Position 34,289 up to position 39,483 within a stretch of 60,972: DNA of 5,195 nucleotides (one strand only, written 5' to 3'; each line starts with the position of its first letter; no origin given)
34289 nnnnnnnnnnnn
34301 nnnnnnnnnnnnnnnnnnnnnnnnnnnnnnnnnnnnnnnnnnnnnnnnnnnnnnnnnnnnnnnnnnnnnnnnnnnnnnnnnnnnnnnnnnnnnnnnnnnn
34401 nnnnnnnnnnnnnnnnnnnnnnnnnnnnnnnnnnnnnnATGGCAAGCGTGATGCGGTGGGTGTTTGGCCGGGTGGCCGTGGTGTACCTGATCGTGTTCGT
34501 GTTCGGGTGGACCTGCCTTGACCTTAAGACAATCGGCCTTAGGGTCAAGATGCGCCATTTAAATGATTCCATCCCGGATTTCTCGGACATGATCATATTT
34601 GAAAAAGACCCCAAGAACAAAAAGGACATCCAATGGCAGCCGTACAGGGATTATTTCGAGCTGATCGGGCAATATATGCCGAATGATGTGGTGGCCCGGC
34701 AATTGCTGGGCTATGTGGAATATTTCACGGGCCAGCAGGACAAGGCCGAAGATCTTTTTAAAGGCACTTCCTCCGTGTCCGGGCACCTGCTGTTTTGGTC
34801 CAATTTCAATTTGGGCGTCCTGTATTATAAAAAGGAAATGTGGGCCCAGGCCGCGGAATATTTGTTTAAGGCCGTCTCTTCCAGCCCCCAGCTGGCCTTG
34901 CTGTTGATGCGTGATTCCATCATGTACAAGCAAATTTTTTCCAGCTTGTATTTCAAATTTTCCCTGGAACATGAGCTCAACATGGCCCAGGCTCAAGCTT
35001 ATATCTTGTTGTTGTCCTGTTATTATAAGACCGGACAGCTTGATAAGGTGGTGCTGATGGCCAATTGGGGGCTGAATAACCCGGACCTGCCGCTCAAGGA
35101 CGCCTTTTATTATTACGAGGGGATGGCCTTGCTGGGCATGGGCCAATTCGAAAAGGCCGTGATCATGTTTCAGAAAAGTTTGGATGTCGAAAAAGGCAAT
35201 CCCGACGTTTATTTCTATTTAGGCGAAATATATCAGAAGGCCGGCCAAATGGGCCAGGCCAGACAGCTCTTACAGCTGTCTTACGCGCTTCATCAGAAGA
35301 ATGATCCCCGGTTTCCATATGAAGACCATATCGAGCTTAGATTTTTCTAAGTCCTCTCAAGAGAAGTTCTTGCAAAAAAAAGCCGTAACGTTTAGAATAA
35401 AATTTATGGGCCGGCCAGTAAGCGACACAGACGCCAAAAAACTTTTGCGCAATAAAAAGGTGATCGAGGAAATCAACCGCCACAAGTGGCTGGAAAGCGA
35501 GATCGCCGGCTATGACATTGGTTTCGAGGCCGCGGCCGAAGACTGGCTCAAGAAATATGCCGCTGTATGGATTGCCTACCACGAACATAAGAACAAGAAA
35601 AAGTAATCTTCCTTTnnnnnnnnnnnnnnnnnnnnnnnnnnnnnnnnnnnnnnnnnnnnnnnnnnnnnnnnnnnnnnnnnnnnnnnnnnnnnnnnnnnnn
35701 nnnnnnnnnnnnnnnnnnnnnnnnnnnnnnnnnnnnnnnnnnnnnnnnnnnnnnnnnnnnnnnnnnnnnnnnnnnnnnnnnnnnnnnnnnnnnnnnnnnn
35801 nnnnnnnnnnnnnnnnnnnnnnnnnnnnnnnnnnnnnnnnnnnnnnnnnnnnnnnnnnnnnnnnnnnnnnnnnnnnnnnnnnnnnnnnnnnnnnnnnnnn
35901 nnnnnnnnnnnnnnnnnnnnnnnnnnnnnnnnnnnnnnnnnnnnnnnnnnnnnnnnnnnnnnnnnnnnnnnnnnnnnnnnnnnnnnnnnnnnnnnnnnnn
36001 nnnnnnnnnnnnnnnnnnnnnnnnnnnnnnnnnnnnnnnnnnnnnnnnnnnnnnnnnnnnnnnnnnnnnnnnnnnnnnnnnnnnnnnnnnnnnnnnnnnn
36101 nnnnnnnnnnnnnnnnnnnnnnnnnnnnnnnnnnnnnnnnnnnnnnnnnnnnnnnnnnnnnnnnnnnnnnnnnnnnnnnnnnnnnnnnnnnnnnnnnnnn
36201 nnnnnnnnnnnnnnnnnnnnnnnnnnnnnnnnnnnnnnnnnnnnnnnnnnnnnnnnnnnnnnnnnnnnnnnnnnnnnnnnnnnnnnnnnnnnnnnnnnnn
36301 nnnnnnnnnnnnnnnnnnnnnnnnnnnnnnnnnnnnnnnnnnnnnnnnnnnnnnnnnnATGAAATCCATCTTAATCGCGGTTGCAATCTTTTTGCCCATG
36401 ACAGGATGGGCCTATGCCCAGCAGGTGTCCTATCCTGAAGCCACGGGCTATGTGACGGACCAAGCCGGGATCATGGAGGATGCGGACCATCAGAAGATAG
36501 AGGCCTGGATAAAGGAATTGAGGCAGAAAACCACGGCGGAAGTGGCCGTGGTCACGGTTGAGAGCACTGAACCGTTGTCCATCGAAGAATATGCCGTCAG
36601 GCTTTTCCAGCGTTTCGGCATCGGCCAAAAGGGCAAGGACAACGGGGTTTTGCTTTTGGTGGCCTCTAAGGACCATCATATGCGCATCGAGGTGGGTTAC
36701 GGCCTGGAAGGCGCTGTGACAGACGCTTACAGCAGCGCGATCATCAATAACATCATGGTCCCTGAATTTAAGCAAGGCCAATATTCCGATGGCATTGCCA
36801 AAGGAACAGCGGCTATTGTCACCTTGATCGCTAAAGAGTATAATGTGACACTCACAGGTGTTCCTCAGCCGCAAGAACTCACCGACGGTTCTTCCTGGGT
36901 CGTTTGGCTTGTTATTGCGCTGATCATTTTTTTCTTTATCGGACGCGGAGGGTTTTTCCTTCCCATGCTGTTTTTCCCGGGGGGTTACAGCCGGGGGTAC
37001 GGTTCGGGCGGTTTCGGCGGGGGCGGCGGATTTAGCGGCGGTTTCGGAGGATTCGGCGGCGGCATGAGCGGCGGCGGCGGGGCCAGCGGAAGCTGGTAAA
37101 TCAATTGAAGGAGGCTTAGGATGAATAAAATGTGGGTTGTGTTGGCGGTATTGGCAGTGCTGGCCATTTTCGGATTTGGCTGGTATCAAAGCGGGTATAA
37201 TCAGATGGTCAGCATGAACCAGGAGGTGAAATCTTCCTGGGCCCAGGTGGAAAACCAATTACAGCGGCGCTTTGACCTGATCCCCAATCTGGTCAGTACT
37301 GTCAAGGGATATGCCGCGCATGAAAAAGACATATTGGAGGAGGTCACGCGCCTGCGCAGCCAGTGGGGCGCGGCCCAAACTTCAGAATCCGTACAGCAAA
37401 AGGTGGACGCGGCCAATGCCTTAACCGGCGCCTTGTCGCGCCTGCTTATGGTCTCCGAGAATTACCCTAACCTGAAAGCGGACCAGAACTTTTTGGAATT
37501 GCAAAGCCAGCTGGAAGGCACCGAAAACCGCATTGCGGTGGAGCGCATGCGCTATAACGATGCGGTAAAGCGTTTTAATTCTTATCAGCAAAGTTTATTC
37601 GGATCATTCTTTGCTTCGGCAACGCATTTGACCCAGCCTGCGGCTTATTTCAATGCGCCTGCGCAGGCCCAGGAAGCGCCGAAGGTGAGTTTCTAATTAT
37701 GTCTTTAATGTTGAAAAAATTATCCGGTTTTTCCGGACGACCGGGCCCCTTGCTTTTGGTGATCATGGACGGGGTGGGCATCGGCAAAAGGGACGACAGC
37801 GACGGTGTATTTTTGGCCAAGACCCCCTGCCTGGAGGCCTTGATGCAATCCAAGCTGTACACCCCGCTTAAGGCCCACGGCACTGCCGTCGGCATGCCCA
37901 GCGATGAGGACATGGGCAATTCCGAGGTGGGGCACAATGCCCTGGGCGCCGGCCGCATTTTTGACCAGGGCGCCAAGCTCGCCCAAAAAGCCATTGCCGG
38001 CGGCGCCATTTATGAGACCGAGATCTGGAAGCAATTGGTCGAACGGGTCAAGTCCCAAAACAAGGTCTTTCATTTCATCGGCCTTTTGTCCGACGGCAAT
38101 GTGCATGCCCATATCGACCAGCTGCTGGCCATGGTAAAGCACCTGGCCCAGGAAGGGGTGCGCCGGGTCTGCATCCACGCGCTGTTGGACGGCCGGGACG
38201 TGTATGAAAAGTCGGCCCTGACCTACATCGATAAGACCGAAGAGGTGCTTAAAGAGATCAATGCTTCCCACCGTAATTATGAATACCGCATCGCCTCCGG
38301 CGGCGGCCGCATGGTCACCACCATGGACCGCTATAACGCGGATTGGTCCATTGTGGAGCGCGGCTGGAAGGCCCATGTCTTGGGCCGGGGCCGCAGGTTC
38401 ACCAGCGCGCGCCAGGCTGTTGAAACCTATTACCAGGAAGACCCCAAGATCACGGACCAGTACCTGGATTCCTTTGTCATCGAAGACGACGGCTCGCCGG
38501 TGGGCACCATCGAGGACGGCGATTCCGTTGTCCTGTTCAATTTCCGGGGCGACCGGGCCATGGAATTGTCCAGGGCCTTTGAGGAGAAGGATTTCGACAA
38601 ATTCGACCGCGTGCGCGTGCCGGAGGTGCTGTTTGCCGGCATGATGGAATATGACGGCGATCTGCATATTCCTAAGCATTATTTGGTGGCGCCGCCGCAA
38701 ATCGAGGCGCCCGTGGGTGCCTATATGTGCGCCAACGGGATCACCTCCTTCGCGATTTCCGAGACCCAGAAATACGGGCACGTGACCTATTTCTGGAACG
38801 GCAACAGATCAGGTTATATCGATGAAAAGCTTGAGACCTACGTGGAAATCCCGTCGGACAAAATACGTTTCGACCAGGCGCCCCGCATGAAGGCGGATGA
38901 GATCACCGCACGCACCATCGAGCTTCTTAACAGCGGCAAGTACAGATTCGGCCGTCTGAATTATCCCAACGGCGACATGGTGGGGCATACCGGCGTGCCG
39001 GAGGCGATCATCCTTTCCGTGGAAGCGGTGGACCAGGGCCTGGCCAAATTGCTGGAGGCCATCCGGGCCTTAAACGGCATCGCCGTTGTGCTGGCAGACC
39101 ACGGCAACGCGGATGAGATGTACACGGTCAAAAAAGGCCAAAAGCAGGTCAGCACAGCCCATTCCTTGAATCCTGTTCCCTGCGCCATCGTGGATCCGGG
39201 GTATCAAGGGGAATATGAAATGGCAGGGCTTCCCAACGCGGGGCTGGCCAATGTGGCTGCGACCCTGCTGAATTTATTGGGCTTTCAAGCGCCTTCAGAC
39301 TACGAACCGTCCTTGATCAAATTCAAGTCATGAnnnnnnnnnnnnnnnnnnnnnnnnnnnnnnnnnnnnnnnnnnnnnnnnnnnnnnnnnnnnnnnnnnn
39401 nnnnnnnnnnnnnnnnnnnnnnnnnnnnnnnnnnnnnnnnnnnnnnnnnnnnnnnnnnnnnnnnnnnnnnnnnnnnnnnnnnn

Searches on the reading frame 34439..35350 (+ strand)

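Call 51: search_protein_families(library=pfam, proteins=[window:34439-35350:+], max_evalue=0.00001)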
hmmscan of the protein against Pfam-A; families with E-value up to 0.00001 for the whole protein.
window:34439-35350:+ (303 aa): 12 families
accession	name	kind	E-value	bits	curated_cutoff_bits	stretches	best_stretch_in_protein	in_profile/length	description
PF07719.23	TPR_2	-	1.6e-13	50.1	27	0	223-253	3-33/34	Tetratricopeptide repeat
PF14559.12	TPR_19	-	4.8e-13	49.7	25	1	231-280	1-50/68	Tetratricopeptide repeat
PF00515.34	TPR_1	-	2.9e-12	46.3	27.8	0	123-148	5-30/34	Tetratricopeptide repeat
PF13424.12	TPR_12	-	2e-11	44.4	30.1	0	259-287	7-35/77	Tetratricopeptide repeat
PF13431.12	TPR_17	-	1.1e-10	41.3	24.4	0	244-276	2-34/34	Tetratricopeptide repeat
PF13181.12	TPR_8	-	1.5e-08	34.6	25.7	0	224-251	4-31/34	Tetratricopeptide repeat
PF13428.12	TPR_14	-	2.2e-08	34.4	23.5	0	224-264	4-44/44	Tetratricopeptide repeat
PF13176.12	TPR_7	-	1e-07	31.9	27.9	0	124-147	4-29/36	Tetratricopeptide repeat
PF13432.12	TPR_16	-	1.2e-06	29.3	32.7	0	227-285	3-61/65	Tetratricopeptide repeat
PF13414.12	TPR_11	-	3.1e-06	27.2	26.8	0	234-269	7-42/42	TPR repeat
PF13174.12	TPR_6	-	4.3e-06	27.5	26.3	0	256-279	1-24/33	Tetratricopeptide repeat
PF12895.13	ANAPC3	-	5.7e-06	27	27.2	0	235-281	3-49/82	Anaphase-promoting complex, cyclosome, subunit 3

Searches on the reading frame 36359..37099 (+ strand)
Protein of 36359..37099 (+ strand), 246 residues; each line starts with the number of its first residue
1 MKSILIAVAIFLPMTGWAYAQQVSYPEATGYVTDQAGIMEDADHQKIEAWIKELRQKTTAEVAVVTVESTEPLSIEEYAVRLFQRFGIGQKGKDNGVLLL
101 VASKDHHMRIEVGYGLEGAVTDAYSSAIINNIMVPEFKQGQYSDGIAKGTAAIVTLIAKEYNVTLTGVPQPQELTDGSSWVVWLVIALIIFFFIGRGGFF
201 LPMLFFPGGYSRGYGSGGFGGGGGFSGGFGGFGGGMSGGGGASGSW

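Call 51: search_protein_families(library=pfam, proteins=[window:36359-37099:+], max_evalue=0.00001)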
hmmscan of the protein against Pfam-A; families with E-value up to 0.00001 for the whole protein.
window:36359-37099:+ (246 aa): 1 family
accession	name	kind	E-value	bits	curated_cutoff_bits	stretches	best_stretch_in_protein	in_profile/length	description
PF04536.20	TPM_phosphatase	-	9.3e-43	145.7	22.1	1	32-155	1-124/125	TPM domain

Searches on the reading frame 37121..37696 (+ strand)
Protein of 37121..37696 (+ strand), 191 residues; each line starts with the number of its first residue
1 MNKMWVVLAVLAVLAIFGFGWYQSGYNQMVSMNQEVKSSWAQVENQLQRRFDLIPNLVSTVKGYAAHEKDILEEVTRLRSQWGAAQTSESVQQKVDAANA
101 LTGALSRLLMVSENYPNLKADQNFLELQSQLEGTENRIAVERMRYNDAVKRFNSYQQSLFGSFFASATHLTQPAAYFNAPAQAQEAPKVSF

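Call 51: search_protein_families(library=pfam, proteins=[window:37121-37696:+], max_evalue=0.00001)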
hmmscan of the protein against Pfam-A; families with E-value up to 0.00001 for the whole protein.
window:37121-37696:+ (191 aa): 1 family
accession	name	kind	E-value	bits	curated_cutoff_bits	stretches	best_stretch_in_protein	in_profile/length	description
PF04011.17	LemA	-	3.1e-57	193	26.2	1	39-191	1-149/149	LemA family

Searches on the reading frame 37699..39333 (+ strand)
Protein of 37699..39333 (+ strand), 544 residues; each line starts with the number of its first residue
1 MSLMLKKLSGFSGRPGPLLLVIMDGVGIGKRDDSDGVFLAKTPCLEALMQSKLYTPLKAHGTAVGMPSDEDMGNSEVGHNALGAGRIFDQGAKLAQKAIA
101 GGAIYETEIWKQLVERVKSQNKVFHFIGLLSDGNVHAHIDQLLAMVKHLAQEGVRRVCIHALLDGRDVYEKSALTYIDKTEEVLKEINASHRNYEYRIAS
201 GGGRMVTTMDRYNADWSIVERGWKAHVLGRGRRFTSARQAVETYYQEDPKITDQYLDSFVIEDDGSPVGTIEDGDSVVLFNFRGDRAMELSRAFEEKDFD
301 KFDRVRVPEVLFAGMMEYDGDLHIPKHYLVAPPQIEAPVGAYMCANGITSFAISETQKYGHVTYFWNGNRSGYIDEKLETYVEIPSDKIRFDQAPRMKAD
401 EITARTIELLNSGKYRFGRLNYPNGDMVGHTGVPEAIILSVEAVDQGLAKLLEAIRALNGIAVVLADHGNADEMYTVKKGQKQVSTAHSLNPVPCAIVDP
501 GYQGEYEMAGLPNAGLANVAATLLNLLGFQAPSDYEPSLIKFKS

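Call 51: search_protein_families(library=pfam, proteins=[window:37699-39333:+], max_evalue=0.00001)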
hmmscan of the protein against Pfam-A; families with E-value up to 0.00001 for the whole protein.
window:37699-39333:+ (544 aa): 2 families
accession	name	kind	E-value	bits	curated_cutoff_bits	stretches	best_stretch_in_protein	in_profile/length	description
PF01676.23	Metalloenzyme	-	4.4e-67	226.7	24.3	1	17-530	2-251/252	Metalloenzyme superfamily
PF06415.18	iPGM_N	-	1.2e-66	224.8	27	1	96-319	2-216/217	BPG-independent PGAM N-terminus (iPGM_N)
